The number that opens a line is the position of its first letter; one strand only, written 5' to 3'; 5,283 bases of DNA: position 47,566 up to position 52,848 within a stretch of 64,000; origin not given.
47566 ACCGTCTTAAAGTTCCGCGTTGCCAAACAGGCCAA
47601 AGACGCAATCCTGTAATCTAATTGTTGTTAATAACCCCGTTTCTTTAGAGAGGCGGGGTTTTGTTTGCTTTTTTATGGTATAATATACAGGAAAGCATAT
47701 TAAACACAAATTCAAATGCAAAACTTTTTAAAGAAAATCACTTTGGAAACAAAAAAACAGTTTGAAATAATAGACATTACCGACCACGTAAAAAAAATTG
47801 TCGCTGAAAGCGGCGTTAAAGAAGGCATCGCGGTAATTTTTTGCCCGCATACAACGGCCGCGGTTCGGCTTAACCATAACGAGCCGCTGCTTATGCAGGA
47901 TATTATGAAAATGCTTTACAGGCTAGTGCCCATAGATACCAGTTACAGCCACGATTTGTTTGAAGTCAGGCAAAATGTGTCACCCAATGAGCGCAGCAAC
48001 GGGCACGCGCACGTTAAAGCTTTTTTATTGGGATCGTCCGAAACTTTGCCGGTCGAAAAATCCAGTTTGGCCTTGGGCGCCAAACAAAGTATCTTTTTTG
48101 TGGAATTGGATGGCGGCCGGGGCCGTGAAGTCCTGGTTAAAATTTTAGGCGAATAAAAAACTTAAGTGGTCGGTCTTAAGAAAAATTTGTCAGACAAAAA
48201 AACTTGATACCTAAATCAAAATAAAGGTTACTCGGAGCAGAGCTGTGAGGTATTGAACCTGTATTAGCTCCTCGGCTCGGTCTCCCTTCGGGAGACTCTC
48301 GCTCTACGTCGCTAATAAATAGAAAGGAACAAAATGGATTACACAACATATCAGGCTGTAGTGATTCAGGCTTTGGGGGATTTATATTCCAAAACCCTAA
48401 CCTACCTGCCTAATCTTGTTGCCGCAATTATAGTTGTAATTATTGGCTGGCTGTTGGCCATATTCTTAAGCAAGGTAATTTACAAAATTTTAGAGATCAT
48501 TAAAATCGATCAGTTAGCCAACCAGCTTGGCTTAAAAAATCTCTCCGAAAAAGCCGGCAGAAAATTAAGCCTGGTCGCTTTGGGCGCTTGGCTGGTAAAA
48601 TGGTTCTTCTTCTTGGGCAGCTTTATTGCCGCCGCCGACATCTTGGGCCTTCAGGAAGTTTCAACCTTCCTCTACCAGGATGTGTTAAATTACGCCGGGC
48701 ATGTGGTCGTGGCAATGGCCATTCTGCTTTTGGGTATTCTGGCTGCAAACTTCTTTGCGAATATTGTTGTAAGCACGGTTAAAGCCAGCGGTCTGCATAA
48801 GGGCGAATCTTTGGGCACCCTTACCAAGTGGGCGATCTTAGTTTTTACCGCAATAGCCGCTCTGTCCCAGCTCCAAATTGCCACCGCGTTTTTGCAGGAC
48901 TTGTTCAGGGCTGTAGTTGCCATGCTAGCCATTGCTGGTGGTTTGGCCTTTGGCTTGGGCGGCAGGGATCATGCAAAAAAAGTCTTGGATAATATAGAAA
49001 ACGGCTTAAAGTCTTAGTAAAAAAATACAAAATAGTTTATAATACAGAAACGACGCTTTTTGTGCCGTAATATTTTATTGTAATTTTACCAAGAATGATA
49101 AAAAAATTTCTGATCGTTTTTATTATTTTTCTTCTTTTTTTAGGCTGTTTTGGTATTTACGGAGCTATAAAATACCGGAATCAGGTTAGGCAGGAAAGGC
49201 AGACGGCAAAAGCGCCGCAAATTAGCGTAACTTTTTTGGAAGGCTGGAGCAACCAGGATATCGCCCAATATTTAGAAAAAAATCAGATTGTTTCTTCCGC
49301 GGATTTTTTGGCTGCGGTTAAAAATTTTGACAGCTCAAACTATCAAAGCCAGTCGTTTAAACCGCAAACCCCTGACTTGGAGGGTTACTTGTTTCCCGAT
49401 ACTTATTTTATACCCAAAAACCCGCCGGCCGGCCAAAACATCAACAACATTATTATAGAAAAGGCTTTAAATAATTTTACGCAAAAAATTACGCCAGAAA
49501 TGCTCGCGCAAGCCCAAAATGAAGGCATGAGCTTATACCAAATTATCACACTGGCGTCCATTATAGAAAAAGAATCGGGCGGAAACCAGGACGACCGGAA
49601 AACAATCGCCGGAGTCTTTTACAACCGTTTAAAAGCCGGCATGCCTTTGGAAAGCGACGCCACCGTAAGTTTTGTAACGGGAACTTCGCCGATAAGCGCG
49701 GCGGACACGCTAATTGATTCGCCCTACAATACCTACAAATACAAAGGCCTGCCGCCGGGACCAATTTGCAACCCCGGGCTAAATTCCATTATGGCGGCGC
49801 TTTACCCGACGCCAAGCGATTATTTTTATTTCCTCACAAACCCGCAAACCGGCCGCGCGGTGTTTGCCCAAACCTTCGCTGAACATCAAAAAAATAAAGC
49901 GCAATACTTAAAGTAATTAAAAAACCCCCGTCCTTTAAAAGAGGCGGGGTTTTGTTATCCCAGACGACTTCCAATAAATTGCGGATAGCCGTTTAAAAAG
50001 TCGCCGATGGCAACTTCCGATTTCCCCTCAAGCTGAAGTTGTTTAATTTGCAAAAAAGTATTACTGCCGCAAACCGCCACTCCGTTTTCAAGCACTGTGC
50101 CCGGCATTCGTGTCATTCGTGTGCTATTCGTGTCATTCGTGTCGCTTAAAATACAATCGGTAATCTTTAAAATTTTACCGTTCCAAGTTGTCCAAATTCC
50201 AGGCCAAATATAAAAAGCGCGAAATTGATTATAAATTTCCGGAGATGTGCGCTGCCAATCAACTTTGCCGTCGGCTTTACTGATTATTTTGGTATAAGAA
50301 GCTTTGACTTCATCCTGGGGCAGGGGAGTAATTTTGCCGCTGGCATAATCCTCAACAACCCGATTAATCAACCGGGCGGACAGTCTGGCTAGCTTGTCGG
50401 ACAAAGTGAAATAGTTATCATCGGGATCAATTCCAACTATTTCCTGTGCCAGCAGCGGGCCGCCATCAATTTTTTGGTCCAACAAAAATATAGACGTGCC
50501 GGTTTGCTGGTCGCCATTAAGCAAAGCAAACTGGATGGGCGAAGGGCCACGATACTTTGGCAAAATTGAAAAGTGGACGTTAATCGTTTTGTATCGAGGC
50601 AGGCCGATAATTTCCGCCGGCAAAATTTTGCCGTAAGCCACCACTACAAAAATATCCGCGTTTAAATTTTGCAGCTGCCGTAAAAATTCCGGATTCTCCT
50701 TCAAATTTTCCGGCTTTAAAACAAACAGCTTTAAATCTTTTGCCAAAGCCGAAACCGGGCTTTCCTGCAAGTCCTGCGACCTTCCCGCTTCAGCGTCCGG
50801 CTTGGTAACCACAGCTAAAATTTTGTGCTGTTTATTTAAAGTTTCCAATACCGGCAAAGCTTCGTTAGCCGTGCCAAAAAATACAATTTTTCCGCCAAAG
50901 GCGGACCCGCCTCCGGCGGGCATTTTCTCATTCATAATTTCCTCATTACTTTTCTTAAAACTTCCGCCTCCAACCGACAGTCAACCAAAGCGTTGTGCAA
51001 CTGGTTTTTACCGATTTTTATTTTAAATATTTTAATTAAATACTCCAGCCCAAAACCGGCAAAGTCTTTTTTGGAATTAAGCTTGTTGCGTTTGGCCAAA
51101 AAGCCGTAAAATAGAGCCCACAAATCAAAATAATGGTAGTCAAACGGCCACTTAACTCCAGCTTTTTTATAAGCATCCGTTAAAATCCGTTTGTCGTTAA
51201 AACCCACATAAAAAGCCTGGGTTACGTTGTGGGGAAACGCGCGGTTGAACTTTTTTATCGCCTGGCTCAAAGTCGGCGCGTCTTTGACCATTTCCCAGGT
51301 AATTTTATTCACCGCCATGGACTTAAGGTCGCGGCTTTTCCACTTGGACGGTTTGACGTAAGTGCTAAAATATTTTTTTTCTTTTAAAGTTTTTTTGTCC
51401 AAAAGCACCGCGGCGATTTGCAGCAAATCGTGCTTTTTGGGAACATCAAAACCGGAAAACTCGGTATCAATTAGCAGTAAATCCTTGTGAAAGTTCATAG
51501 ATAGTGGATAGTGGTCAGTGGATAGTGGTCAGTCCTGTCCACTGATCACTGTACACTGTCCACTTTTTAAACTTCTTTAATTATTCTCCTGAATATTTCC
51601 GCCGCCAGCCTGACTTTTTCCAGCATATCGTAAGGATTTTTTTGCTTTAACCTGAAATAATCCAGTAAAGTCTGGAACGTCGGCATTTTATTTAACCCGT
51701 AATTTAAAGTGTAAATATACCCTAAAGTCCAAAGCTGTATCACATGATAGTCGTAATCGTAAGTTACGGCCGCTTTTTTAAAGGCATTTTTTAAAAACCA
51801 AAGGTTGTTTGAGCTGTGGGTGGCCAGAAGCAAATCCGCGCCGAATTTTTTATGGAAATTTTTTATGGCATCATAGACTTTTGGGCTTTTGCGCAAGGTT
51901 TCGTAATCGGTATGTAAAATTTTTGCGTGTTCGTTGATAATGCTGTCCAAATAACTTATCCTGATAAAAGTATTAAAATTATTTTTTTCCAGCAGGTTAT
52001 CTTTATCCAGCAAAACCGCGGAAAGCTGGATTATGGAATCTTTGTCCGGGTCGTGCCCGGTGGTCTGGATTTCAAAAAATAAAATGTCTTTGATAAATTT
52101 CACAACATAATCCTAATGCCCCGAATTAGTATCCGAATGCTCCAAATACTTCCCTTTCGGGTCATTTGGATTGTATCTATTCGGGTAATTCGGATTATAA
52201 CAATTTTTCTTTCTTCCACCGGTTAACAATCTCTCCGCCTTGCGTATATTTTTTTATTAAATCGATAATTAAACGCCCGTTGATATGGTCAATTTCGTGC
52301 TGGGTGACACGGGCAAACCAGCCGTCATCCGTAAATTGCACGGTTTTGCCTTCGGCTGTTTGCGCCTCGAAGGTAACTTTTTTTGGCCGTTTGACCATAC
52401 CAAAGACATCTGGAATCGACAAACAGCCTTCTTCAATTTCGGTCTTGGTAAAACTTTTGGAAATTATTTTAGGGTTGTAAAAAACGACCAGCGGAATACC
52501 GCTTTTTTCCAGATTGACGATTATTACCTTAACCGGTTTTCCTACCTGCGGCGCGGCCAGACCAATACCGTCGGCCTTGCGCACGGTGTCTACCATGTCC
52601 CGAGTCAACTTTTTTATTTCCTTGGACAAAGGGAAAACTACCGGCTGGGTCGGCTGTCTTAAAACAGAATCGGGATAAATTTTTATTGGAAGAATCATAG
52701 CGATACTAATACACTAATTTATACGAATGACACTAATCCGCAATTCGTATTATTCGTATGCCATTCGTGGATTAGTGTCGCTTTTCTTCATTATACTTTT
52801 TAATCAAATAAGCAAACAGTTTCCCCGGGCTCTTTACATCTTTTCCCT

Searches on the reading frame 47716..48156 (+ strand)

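Call 98: search_protein_families(library=pfam, proteins=[window:47716-48156:+], max_evalue=0.0001)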
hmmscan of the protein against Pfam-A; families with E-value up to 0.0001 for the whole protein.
window:47716-48156:+ (146 aa): 1 family
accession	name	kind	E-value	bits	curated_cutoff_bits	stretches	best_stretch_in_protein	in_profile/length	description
PF01894.22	UPF0047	-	3.1e-35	121.3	27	1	20-143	1-117/117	Uncharacterised protein family UPF0047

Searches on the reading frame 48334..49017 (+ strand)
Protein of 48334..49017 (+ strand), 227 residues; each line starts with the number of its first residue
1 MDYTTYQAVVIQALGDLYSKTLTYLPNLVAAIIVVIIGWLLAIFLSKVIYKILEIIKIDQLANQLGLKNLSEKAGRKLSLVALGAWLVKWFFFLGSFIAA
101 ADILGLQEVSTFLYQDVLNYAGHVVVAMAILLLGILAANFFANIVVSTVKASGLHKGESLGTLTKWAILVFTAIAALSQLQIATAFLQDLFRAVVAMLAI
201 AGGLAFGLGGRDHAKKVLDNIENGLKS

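Call 98: search_protein_families(library=pfam, proteins=[window:48334-49017:+], max_evalue=0.0001)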
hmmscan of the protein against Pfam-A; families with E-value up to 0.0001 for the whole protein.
window:48334-49017:+ (227 aa): 1 family
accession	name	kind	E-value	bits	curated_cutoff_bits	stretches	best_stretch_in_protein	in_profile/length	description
PF05552.17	MS_channel_1st_1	-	5.6e-17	61.8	22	2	14-60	3-49/50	Mechanosensitive ion channel, conserved TM helix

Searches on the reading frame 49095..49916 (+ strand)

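Call 98: search_protein_families(library=pfam, proteins=[window:49095-49916:+], max_evalue=0.0001)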
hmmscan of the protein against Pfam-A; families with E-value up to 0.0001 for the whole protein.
window:49095-49916:+ (273 aa): 1 family
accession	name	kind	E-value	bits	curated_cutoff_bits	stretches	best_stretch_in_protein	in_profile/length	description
PF02618.21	YceG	-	1.1e-67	228.9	32.4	1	39-269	65-274/275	YceG-like family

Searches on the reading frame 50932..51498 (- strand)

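Call 77: search_protein_families(library=pfam, proteins=[window:50932-51498:-], max_evalue=0.001)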
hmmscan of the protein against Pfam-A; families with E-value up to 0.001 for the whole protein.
window:50932-51498:- (188 aa): 2 families
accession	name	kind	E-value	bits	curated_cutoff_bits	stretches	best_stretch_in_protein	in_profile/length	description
PF00929.31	RNase_T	-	1.5e-18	68.3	24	1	9-181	2-164/164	Exonuclease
PF16473.11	Rv2179c-like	-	0.00016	21.9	27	0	8-122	3-130/177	3'-5' exoribonuclease Rv2179c-like domain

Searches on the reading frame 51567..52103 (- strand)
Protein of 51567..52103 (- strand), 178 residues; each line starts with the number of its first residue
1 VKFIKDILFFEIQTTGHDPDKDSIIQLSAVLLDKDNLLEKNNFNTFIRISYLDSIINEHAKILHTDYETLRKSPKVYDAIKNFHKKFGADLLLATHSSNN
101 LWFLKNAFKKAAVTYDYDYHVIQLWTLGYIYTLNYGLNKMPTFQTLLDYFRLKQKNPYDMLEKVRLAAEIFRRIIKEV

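Call 98: search_protein_families(library=pfam, proteins=[window:51567-52103:-], max_evalue=0.0001)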
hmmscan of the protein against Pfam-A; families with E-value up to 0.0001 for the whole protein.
window:51567-52103:- (178 aa): 1 family
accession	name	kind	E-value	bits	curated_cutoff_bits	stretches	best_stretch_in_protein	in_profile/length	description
PF00929.31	RNase_T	-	7.1e-09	36.8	24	1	14-154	7-147/164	Exonuclease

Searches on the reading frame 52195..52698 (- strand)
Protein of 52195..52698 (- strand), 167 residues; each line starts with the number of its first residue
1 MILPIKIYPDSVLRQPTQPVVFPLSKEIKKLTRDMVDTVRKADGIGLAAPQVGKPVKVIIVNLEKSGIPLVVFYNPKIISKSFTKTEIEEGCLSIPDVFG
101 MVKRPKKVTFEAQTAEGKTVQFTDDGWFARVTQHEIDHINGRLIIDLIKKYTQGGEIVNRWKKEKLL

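Call 98: search_protein_families(library=pfam, proteins=[window:52195-52698:-], max_evalue=0.0001)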
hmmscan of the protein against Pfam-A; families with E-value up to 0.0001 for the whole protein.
window:52195-52698:- (167 aa): 1 family
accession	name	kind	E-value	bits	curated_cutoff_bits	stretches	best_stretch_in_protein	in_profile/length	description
PF01327.26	Pep_deformylase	-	4.1e-46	156.9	22.8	1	3-151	2-153/156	Polypeptide deformylase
